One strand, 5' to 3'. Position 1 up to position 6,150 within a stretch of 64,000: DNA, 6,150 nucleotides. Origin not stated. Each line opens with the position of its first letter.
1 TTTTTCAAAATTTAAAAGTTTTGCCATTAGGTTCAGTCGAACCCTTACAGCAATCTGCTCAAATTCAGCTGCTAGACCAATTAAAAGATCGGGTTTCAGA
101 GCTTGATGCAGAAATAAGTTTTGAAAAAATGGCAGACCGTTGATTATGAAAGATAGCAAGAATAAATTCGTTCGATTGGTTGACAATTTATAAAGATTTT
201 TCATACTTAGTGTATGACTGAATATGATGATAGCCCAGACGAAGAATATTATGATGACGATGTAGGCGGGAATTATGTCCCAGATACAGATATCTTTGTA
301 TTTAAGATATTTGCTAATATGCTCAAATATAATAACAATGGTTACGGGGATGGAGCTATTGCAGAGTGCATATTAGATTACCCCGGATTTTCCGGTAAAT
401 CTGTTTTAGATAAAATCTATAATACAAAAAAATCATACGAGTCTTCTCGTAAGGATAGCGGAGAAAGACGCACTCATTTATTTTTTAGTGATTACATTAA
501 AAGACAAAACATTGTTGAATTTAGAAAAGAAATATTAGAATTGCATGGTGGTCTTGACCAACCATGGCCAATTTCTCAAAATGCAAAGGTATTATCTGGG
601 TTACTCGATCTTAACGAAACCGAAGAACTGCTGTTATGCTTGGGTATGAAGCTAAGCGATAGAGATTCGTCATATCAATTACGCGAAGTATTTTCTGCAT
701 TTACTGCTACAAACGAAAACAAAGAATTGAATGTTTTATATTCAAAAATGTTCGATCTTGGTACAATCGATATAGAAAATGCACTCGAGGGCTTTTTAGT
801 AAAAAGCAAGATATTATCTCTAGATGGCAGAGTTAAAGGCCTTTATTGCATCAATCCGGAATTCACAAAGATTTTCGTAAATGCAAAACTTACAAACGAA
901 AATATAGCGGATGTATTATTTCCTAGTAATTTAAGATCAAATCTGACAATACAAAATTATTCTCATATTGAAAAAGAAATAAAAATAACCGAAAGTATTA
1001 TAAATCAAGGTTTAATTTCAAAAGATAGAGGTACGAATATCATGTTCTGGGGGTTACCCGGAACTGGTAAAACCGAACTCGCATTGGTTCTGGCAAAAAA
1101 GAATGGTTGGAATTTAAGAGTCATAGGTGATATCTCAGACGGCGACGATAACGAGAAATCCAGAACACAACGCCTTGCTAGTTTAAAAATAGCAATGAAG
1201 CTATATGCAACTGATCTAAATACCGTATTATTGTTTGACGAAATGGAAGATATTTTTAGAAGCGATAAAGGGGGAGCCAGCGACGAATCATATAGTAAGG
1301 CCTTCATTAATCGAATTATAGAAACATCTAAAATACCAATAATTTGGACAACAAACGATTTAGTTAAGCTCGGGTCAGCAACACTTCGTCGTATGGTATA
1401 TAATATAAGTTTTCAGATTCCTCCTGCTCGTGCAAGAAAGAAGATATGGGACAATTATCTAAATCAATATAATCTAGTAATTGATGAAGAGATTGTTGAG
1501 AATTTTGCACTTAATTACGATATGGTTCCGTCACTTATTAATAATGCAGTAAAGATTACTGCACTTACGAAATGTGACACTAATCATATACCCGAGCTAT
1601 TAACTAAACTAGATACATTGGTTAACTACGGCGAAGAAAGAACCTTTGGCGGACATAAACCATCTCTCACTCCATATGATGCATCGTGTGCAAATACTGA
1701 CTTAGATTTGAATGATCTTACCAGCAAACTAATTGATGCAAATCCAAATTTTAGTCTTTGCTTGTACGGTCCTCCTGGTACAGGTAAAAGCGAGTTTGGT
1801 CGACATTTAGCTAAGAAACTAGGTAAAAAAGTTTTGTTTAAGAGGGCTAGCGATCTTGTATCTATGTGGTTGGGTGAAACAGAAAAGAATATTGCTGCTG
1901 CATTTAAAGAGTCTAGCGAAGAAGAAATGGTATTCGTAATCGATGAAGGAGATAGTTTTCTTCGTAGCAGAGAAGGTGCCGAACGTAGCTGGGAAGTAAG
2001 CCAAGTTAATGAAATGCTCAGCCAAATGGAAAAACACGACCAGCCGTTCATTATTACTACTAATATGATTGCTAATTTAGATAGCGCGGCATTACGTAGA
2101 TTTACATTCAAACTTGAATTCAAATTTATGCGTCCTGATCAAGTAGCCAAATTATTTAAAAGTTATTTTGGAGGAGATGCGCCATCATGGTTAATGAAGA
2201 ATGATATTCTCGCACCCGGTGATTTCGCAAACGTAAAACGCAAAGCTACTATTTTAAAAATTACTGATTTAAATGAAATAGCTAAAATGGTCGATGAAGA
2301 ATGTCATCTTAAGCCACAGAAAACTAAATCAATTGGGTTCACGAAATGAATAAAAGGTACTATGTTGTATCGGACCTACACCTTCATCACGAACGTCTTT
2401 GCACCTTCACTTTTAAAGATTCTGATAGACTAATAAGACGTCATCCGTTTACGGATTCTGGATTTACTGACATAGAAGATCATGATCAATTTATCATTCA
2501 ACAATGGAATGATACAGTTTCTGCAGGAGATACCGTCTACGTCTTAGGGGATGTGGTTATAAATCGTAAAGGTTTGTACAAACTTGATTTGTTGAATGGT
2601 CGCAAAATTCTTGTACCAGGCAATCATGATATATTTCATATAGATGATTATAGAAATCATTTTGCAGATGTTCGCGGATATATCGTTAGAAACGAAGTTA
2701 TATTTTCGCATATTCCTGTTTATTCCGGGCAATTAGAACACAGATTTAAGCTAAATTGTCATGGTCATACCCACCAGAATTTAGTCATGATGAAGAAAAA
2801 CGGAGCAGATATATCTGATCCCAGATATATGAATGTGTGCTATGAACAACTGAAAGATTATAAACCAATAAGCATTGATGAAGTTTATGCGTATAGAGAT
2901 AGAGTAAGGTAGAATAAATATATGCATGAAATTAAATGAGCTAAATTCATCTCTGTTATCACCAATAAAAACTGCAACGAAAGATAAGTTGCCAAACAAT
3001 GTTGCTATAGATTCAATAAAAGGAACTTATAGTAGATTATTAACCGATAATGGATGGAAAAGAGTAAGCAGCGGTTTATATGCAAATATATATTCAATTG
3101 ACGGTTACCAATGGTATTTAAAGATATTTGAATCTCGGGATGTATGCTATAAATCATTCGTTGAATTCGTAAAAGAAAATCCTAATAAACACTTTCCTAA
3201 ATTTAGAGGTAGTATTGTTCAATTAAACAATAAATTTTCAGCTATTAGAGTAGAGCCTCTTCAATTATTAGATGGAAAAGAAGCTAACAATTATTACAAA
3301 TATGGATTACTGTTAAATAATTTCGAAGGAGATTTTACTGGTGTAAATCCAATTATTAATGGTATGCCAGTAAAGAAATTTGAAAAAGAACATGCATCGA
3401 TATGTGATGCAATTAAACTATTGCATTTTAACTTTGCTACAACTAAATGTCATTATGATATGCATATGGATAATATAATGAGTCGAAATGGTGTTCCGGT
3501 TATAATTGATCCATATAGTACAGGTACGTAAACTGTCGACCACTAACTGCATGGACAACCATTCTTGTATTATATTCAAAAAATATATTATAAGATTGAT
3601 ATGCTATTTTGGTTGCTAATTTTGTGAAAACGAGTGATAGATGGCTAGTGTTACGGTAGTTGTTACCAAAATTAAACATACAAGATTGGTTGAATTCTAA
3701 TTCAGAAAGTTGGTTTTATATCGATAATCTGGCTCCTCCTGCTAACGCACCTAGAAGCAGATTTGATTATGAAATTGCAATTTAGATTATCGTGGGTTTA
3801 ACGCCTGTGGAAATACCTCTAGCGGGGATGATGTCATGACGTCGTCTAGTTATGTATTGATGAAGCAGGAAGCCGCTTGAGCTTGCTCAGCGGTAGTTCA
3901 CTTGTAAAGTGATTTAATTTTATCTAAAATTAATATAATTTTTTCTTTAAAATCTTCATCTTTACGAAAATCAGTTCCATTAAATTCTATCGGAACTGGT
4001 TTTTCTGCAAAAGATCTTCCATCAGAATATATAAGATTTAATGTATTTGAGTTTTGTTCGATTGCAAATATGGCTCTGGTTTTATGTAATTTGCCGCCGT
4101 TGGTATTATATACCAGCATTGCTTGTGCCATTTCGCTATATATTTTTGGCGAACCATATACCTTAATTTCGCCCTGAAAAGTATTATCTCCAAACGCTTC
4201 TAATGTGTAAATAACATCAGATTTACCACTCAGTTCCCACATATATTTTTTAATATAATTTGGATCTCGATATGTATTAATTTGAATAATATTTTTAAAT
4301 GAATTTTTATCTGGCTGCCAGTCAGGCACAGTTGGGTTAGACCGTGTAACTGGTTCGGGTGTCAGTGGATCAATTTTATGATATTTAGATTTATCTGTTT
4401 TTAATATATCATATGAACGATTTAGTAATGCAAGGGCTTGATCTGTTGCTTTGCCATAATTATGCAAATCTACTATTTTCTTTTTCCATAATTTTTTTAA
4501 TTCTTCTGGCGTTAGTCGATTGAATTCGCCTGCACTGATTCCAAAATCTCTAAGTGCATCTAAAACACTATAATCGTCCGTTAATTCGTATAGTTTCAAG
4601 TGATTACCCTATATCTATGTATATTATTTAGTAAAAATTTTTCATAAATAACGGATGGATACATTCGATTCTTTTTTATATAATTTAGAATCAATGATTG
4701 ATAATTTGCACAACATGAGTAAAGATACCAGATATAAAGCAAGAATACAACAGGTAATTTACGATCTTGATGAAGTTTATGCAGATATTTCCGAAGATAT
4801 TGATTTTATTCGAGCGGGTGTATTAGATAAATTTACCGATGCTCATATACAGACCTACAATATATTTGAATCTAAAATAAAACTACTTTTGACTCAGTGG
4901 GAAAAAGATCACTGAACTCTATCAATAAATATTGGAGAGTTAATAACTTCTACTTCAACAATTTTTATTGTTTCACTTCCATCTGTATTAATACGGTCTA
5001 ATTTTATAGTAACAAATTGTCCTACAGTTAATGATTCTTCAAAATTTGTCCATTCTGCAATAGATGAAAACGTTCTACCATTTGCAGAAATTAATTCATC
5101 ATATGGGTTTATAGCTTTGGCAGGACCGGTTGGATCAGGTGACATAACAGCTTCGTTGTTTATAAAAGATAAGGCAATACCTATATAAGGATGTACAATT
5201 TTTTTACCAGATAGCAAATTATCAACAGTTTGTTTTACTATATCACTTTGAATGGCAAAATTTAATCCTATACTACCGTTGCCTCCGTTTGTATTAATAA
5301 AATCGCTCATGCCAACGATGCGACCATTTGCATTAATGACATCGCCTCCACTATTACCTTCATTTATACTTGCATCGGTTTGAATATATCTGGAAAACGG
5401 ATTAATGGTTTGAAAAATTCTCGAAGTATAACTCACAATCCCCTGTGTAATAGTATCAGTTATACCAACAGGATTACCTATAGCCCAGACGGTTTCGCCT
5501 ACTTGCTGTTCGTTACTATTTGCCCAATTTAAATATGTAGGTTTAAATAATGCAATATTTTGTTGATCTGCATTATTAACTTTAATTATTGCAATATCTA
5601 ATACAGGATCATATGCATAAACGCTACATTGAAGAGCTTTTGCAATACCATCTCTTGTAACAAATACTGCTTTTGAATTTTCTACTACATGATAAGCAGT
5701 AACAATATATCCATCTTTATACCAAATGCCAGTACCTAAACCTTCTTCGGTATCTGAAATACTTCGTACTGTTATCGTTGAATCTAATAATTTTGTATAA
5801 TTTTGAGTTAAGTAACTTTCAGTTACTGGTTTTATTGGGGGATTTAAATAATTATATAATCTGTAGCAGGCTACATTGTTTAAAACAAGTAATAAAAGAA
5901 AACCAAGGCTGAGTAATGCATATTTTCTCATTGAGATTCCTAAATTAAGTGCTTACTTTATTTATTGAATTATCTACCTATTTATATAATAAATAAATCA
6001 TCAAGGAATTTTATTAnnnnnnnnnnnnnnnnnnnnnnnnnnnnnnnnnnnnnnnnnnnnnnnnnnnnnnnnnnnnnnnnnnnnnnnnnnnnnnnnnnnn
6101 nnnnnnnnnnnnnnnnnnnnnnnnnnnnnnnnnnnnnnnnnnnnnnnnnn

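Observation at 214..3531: Translationally coupled operon: tandem AAA+ ATPase, metallophosphoesterase and kinase-like protein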

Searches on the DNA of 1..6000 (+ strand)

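Call 7: search_dna_similar(query=window:1-6000:+, collection=phages, mode=near, max_rows=15)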
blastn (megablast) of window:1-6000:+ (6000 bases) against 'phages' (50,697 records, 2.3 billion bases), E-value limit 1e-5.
No match.
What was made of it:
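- Tried and rejected: Megablast of 1-6000 against 50,697 phage records found no match (call 7).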
